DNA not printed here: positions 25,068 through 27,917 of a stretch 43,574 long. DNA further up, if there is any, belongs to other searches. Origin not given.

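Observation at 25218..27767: Six tandem S1/OB-like repeats (the ribosomal protein S1 count) fused to a membrane-anchored unknown domain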

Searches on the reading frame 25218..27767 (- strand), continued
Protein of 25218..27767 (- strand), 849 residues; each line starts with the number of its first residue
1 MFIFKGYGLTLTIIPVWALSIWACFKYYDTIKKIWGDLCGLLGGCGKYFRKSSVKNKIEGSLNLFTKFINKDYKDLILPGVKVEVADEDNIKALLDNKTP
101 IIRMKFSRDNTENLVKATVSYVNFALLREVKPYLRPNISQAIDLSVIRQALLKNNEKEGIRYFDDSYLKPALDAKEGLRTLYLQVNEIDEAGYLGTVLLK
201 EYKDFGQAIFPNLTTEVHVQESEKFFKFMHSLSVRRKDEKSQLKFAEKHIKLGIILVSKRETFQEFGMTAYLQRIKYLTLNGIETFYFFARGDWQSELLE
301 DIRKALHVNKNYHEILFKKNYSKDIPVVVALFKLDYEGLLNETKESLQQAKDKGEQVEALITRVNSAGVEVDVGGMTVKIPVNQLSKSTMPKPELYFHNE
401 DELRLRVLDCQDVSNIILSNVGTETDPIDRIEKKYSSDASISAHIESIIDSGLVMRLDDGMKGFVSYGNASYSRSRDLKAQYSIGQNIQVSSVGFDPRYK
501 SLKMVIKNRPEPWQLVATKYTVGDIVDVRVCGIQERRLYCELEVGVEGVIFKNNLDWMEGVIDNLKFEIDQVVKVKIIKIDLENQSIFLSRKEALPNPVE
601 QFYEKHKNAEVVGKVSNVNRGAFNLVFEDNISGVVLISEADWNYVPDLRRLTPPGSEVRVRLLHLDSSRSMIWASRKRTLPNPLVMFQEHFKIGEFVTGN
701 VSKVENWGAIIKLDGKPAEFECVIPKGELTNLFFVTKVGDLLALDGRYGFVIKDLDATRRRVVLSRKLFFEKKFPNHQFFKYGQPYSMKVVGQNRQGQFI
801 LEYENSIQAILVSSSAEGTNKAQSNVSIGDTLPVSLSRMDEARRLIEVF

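Call 12: search_solved_structures(query=window:25218-27767:-, max_evalue=0.01, show_alignments=1)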
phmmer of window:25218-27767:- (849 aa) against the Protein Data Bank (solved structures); distinct sequences matched with E-value up to 0.01: 16.
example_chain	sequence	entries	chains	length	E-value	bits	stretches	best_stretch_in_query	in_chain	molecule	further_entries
6h4n_y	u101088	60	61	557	6.7e-28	100.5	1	345-713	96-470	30S ribosomal protein S1 | Small ribosomal subunit protein bS1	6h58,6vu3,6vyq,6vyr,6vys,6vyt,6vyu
6bu8_Z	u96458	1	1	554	6.8e-28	100.4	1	345-713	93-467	30S ribosomal protein S1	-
7qgh_t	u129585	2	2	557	9.1e-28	100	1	345-713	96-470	30S ribosomal protein S1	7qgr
9zcd_A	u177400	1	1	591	1.3e-20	76.4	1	350-713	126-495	30S ribosomal protein S1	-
9qqq_V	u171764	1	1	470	4.3e-16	61.4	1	346-672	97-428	Small ribosomal subunit protein bS1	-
8wi7_b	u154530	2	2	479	2.1e-15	59.1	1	571-786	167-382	30S ribosomal protein bS1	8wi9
6vz3_H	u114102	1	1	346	2.3e-13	52.4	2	345-592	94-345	30S ribosomal protein S1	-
6rxy_Cz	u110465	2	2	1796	1.2e-12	50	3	442-716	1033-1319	Rrp5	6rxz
7a05_A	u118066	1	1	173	1.4e-10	43.2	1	441-599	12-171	30S ribosomal protein S1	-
2khi_A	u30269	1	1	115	2.1e-09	39.3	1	509-606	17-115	30S ribosomal protein S1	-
28jw_a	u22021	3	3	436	8e-06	27.4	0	563-689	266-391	Ribosomal protein S1 homologue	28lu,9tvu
5xq5_A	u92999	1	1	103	9.2e-05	23.9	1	511-604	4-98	30S ribosomal protein S1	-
5ie8_A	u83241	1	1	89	0.00023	22.6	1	510-594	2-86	30S ribosomal protein S1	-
4q7j_D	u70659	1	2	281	0.00038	21.9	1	449-686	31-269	30S ribosomal protein S1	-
4nnh_A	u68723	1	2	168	0.0028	19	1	517-603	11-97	30S ribosomal protein S1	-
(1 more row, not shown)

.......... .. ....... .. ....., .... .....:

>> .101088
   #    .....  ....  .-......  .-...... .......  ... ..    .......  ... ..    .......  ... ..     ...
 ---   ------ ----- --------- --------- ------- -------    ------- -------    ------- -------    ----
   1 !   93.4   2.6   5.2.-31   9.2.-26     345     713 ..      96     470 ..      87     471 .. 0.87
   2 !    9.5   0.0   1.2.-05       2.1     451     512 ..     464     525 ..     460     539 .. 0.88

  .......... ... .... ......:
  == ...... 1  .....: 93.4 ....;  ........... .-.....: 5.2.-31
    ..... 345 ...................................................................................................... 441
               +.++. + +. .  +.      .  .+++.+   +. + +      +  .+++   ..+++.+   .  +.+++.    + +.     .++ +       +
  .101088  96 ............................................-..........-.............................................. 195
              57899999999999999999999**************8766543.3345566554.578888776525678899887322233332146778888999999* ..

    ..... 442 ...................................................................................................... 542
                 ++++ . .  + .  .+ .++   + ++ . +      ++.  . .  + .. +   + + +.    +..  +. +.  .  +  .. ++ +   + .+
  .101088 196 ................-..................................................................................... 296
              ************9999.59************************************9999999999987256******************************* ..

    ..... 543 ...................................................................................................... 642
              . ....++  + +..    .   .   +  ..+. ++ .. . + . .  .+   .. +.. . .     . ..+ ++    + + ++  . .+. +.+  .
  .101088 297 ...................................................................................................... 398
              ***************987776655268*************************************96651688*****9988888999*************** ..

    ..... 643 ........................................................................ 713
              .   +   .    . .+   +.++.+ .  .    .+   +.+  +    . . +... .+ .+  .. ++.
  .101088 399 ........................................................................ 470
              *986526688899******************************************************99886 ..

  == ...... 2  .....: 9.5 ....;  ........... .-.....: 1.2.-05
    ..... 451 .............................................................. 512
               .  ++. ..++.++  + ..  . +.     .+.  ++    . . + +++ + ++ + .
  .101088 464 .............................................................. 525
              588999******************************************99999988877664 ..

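Call 15: search_protein_families(library=phrogs, proteins=[window:25218-27767:-], max_evalue=1)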
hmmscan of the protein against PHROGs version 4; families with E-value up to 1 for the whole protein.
window:25218-27767:- (849 aa): 1 family
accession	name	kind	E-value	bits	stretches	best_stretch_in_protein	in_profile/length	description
phrog_38821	-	unknown function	0.17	13.1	1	208-231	11-34/56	-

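Call 27: find_encoding_contigs(protein=window:25218-27767:-, flank=6000, max_places=5)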
Protein window:25218-27767:- (849 aa): 7 contigs read that carry it; 2 places shown.
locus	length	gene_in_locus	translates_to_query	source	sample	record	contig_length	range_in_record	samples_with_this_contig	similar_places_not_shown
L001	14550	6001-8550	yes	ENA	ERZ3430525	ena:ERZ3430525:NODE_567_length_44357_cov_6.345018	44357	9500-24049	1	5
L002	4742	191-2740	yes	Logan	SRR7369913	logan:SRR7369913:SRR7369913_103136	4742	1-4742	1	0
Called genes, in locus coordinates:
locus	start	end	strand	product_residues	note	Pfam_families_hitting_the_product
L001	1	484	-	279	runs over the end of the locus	PF23914:TPR_CcmH_CycH (faint), PF00515:TPR_1 (faint), PF13176:TPR_7 (faint), PF13181:TPR_8 (faint), PF13424:TPR_12 (faint), PF13428:TPR_14 (faint), PF14559:TPR_19 (weak), PF07719:TPR_2 (weak), +3 more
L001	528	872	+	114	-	PF00462:Glutaredoxin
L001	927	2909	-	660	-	PF00270:DEAD, PF04851:ResIII, PF22527:DEXQc_Suv3 (weak), PF00271:Helicase_C (faint), PF08148:DSHCT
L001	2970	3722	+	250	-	PF01520:Amidase_3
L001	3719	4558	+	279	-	PF01177:Asp_Glu_race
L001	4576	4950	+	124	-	PF01242:PTPS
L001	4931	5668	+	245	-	PF13353:Fer4_12, PF04055:Radical_SAM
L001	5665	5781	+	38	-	-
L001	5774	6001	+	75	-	-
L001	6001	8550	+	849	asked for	PF21710:Spt6_S1 (faint), PF00575:S1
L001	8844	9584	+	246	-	-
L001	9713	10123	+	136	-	-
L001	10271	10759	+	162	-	PF03073:TspO_MBR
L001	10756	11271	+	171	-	-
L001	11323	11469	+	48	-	-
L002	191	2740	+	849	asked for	PF21710:Spt6_S1 (faint), PF00575:S1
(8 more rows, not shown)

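Call 34: find_related_loci(query=window:25218-27767:-, collection=genome_contigs, flank=8000)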
Query window:25218-27767:- (849 aa) in genome_contigs; peptide patterns used: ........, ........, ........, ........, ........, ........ (x = any residue, [..] = any of these).
44 stretches matched a pattern; 1 encode a relative of the query (tblastn E <= 1e-3); 1 distinct loci.
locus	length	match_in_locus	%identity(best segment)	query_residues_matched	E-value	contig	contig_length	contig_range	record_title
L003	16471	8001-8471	25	354-594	2e-12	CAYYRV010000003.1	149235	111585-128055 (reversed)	MAG TPA_asm: uncultured Defluviitaleaceae bacterium isolate SRP242652_co2_120 genome assembly, contig: NODE_105_length_1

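Call 57: predict_structure(alignment_id=A4)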
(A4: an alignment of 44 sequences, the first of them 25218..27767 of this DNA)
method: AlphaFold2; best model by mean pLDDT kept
length: 849 residues; sequences in the alignment: 44
mean_pLDDT: 87.3   pTM: 0.54
mean pLDDT of the five models: 87.3, 86.8, 86.7, 84.1, 83.4
residues with pLDDT >= 90: 417; 70-90: 391; 50-70: 35; < 50: 6
segments of 3 or more residues with pLDDT < 50: 1-4
pLDDT, mean of each block of 10 residues (from residue 1): 47 76 78 72 74 85 85 76 86 88 88 91 92 94 93 86 93 91 94 88 92 93 96 84 90 90 86 84 91 91 86 88 84 89 89 91 90 87 88 86 91 87 88 84 94 92 93 86 93 87 89 88 94 90 92 82 75 95 92 89 90 93 91 92 84 93 88 92 82 92 93 76 93 89 92 87 93 80 90 89 90 64 75 90 89
secondary structure, 60 per line:
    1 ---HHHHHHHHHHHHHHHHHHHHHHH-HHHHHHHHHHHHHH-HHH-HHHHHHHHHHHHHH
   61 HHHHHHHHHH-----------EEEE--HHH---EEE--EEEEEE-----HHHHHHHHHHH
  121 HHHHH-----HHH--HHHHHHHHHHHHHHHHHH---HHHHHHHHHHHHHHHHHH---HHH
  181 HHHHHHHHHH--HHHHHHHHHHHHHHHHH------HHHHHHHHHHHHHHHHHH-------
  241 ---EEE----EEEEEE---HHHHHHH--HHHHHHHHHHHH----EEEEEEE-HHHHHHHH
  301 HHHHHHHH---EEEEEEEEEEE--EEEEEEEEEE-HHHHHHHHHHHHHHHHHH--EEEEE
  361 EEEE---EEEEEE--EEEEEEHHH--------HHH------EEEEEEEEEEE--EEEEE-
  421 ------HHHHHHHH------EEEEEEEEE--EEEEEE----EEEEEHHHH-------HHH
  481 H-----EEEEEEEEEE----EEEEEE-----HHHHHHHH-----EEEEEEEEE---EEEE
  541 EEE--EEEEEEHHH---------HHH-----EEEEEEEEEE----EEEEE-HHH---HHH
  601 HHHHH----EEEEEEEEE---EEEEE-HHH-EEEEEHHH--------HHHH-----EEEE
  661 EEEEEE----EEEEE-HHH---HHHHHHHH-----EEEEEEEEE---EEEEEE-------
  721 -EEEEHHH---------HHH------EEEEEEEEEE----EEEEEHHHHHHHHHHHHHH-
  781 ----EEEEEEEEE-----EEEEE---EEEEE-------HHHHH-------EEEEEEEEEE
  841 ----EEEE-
elements in order (helices of 4 or more, strands of 3 or more residues): H4-26 H28-41 H47-70 E82-85 E94-96 E99-104 H110-125 H136-153 H157-174 H178-190 H193-209 H216-233 E244-246 E251-256 H260-266 H269-280 E285-291 H293-308 E312-322 E325-334 H336-353 E356-364 E368-373 E376-381 E402-412 E415-419 H427-434 E441-449 E452-457 E462-466 H467-470 H478-481 E487-496 E501-506 H512-519 E525-533 E537-543 E546-551 E572-581 E586-590 H598-605 E610-618 E622-626 E632-636 H648-651 E657-666 E671-675 H683-690 E696-704 E708-713 E722-725 E747-756 E761-765 H766-779 E785-793 E799-803 E807-811 H819-823 E831-840 E845-848

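Call 67: find_related_loci(query=A5, collection=metagenome_contigs, flank=7000)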
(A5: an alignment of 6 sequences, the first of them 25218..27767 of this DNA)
Query A5 (849 aa) in metagenome_contigs; peptide patterns used: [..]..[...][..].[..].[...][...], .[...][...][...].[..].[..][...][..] (x = any residue, [..] = any of these).
600 stretches matched a pattern (row limit reached: there are more); 6 encode a relative of the query (tblastn E <= 1e-3); 6 distinct loci.
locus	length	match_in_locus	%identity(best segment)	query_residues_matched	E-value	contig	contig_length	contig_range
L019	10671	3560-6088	41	5-849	0e+0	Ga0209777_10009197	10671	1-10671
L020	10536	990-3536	28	3-847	2e-97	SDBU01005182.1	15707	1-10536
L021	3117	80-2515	27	36-840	1e-89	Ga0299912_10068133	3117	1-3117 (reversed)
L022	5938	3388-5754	22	36-837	6e-60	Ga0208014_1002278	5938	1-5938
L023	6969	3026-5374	23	18-801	1e-53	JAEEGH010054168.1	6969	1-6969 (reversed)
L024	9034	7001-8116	26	6-381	2e-38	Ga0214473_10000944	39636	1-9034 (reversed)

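Call 78: find_related_loci(query=A5, collection=viral_contigs, flank=8000)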
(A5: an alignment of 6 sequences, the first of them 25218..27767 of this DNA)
Query A5 (849 aa) in viral_contigs; peptide patterns used: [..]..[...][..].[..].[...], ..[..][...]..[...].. (x = any residue, [..] = any of these).
28 stretches matched a pattern, but none encodes a relative of the query by tblastn (E <= 1e-3).
